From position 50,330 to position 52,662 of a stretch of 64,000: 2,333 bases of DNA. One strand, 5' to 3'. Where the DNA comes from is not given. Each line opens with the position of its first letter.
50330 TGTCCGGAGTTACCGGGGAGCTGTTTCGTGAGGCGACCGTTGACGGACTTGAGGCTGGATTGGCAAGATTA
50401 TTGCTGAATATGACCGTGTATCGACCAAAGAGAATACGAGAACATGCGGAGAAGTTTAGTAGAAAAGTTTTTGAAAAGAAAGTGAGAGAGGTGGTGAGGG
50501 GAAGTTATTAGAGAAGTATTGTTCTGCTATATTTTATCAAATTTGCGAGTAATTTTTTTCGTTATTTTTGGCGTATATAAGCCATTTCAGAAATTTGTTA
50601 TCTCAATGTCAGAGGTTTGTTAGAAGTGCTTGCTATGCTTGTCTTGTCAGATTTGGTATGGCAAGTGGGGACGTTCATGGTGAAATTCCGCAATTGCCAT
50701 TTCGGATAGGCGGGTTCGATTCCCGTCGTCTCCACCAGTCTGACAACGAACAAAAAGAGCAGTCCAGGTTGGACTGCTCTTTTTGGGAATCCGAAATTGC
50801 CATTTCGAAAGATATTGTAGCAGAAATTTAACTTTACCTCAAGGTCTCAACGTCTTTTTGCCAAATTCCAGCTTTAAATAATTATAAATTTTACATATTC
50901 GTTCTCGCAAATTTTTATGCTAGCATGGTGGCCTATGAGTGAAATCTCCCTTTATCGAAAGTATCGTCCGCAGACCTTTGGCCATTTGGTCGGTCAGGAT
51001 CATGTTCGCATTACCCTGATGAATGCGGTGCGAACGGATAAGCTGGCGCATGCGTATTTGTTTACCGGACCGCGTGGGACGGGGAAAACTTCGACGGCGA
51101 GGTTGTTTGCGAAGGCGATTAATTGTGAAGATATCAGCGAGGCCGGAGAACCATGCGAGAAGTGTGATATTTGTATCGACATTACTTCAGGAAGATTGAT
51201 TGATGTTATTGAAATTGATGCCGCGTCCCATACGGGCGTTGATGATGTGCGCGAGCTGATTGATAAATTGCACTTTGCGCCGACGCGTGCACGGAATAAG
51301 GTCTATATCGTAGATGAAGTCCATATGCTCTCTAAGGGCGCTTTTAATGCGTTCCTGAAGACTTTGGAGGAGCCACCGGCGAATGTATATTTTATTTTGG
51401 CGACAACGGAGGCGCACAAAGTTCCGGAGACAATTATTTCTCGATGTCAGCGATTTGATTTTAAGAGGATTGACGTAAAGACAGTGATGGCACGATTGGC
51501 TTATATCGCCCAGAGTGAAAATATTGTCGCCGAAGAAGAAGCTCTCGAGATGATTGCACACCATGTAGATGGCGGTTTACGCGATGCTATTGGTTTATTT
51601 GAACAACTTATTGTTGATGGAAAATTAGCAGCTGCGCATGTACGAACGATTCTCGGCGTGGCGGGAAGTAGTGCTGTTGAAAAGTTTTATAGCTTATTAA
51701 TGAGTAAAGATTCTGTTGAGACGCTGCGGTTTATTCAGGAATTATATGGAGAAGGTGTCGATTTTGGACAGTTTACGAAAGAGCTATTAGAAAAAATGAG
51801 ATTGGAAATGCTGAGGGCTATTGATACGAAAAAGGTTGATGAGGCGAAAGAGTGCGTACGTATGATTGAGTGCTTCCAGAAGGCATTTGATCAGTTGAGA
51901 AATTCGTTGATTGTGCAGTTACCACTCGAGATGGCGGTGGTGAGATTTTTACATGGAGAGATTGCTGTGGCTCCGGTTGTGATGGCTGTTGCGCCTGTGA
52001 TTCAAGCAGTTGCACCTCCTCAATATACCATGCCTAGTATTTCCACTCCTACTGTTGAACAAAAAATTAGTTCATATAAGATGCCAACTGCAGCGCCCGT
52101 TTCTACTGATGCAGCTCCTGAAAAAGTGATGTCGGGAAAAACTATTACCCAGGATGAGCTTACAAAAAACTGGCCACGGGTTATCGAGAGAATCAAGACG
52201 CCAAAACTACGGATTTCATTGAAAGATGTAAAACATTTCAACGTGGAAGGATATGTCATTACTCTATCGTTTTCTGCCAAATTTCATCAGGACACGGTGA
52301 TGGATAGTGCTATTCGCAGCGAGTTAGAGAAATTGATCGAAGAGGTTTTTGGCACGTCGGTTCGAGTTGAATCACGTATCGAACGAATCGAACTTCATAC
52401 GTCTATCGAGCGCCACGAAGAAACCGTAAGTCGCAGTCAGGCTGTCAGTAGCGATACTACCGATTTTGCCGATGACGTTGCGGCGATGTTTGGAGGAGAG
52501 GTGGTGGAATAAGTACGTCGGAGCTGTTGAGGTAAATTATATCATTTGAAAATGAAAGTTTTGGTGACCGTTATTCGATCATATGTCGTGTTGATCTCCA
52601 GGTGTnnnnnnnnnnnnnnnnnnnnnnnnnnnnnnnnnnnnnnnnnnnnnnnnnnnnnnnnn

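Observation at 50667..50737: tmRNA ends without a tmRNA middle: a 71-nt alanine-type tRNA-like domain RNA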

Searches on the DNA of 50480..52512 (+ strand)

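Call 4: search_rna_families(source=window, start=50480, end=50960, threshold=evalue, max_evalue=10, show_alignments=6)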
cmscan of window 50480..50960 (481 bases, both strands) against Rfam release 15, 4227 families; matches with E-value up to 10: 10.
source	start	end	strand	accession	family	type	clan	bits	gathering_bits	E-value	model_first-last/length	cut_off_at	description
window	50667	50737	+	RF00023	tmRNA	Gene;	CL00001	36.7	47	2.9e-13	1-374/374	no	transfer-messenger RNA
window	50750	50788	+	RF03474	mir-4766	Gene; miRNA;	-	20.3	72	0.23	1-56/56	no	mir-4766 microRNA precursor family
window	50666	50734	+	RF03097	RAGATH-21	Gene; sRNA;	-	18.2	70.3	1.2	1-76/76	no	RAGATH-21 RNA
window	50821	50894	+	RF01711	Lnt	Cis-reg;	-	16.7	55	7.7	1-63/63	no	Lnt RNA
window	50710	50797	+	RF04321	tmRNA_permuted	Gene;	-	15.6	47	0.43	36-97/213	no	permuted transfer-messenger RNA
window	50750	50815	-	RF01489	sbrA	Gene; sRNA;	-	15.3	45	2.3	1-71/71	no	Listeria sRNA sbrA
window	50751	50785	+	RF03777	MIR533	Gene; miRNA;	-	14.7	80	3.1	11-115/125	no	MIR533 microRNA precursor family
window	50667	50735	-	RF04354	Plastid-ycf2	Cis-reg;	-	13.9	65.7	6.8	1-75/75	no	Plastid-ycf2 5UTR RNA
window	50753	50830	-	RF01389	isrF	Gene; sRNA;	-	11.4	40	0.52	1-292/292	no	isrF Hfq binding RNA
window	50748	50960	-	RF02637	EF0408_EF0409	Gene; sRNA;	-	10.9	440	2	197-412/412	5'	Enterococcus sRNA EF0408_EF0409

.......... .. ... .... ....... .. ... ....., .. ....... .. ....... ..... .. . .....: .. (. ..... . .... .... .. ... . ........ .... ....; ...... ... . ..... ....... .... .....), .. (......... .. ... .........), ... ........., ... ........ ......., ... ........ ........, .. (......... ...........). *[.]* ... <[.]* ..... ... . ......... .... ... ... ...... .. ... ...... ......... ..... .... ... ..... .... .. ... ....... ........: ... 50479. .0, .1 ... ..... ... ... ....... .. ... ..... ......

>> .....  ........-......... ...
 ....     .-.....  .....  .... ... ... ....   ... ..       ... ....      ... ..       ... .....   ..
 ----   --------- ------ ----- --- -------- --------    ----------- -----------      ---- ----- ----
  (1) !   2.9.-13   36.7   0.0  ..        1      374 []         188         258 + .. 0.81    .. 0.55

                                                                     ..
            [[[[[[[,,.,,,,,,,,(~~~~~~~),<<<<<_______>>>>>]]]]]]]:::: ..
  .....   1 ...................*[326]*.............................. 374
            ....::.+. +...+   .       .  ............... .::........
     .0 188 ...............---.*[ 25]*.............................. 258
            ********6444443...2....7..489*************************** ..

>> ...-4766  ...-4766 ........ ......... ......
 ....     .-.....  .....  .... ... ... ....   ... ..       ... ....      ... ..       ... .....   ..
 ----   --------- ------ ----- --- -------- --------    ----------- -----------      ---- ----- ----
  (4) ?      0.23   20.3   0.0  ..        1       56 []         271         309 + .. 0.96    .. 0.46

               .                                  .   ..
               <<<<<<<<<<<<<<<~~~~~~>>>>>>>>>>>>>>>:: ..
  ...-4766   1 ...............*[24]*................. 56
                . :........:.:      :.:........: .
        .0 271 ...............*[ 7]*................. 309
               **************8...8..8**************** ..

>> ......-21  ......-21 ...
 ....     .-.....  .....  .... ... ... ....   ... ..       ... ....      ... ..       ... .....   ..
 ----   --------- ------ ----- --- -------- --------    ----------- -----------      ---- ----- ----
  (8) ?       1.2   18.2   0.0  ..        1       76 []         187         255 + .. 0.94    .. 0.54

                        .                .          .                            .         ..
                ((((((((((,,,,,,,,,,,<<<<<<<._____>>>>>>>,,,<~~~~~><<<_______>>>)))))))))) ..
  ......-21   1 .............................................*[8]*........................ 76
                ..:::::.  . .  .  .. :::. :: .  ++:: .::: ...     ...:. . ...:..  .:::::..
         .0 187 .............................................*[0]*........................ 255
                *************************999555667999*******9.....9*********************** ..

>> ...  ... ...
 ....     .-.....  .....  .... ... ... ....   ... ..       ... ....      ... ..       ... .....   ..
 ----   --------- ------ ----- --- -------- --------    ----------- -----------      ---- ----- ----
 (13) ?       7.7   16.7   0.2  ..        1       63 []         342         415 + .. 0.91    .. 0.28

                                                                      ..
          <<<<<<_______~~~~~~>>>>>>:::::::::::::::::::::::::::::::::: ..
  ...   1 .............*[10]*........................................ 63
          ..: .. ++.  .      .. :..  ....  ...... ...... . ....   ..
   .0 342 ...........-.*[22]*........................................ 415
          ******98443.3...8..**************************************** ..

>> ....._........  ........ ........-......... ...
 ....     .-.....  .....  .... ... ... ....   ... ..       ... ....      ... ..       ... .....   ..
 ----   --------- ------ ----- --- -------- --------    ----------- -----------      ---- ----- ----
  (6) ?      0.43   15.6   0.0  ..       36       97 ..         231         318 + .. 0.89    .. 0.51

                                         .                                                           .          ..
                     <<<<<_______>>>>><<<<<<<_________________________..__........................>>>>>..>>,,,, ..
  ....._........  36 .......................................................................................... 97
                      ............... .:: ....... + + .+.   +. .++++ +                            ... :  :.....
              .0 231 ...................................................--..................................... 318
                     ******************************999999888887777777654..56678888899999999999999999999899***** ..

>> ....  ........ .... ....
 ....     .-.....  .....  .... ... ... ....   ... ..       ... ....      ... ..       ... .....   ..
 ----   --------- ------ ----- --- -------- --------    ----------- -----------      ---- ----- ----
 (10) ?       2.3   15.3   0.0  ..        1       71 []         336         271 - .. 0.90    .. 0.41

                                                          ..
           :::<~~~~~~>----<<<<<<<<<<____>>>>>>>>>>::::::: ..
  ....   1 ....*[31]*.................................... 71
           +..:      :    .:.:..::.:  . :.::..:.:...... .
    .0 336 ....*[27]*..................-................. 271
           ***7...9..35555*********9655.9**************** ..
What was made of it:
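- Closest known: Canonical tmRNA. Same: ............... ends, G3:U70 and the T arm (call 4).
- Checked: The Rfam tmRNA model RF00023 aligns only its ends to exactly these coordinates: 36.7 bits against a gathering score of 47, with 326 model positions skipped against 25 nt (call 4).
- RF00023 aligns both of its ends to exactly these coordinates (call 4).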

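Call 35: search_rna_families(sources=[L012, L016, L018, L020, L023, L027, L028, L029, L031, L034, L035, L037, L038, L039, L040, L043, L011, L030], threshold=gathering)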
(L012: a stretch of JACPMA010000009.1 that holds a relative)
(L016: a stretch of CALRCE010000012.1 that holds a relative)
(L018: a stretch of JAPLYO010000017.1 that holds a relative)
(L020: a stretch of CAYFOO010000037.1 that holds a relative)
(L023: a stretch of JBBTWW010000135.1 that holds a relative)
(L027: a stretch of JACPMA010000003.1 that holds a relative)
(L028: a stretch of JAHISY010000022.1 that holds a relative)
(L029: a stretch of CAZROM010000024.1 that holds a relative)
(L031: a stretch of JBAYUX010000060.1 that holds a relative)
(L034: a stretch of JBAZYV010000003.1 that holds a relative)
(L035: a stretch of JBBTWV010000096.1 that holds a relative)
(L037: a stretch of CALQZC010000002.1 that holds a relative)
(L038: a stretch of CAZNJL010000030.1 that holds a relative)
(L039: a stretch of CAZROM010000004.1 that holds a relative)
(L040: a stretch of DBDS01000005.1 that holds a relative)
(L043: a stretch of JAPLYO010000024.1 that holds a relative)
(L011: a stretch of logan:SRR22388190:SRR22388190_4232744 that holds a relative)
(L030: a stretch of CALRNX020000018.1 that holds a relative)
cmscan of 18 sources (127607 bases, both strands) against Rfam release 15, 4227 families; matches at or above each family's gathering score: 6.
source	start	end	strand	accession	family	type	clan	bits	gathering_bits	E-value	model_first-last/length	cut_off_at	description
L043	2344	2417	+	RF00005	tRNA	Gene; tRNA;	CL00001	69.8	29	7.3e-13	1-71/71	no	tRNA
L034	6610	6681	-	RF00005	tRNA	Gene; tRNA;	CL00001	67.2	29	3.6e-12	1-71/71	no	tRNA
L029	4672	4745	-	RF00005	tRNA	Gene; tRNA;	CL00001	63.3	29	4.3e-11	1-71/71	no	tRNA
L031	2212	2298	-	RF00005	tRNA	Gene; tRNA;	CL00001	62.3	29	8.1e-11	1-71/71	no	tRNA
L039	4121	4192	-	RF00005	tRNA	Gene; tRNA;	CL00001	59.5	29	4.7e-10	1-71/71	no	tRNA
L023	1786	1854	+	RF00005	tRNA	Gene; tRNA;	CL00001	29.2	29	0.11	1-71/71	no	tRNA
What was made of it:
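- Rfam tRNA reaches its gathering score only for L023, at 29.2 bits (call 35).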

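Call 64: search_dna_similar(query=window:50667-50737:+, collection=phages, mode=distant, max_evalue=0.01, max_rows=25)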
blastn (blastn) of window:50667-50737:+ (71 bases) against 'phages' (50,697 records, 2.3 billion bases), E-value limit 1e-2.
Records with a match: 3; places in all: 3; records where one place covers at least 80% of the query: 0.
Best place of each record, by identity: 95-99% 1; 80-90% 2.
By first word of the organism name: Sinorhizobium 1; Bacteriophage 1; Tunturiibacter 1.
By host as written in the record: Sinohrizobium meliloti NRRL L-50 1; - 1; Tunturiibacter empetritectus M8UP27 1.
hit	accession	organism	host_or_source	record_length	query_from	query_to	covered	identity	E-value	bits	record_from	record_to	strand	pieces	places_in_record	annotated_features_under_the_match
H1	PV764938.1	Sinorhizobium phage Phosso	Sinohrizobium meliloti NRRL L-50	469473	12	61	70%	82.4%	4e-3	46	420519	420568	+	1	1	tRNA-Asp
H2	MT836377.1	Bacteriophage sp.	human fecal samples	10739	34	71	54%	86.8%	4e-3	45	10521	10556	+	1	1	record has no annotation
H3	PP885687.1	Tunturiibacter phage Tunturi_4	Tunturiibacter empetritectus M8UP27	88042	44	71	39%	96.4%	1e-3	47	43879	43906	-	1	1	none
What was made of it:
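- Tried and rejected: BLAST against GenBank phages gave only T-arm-level matches (call 64).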
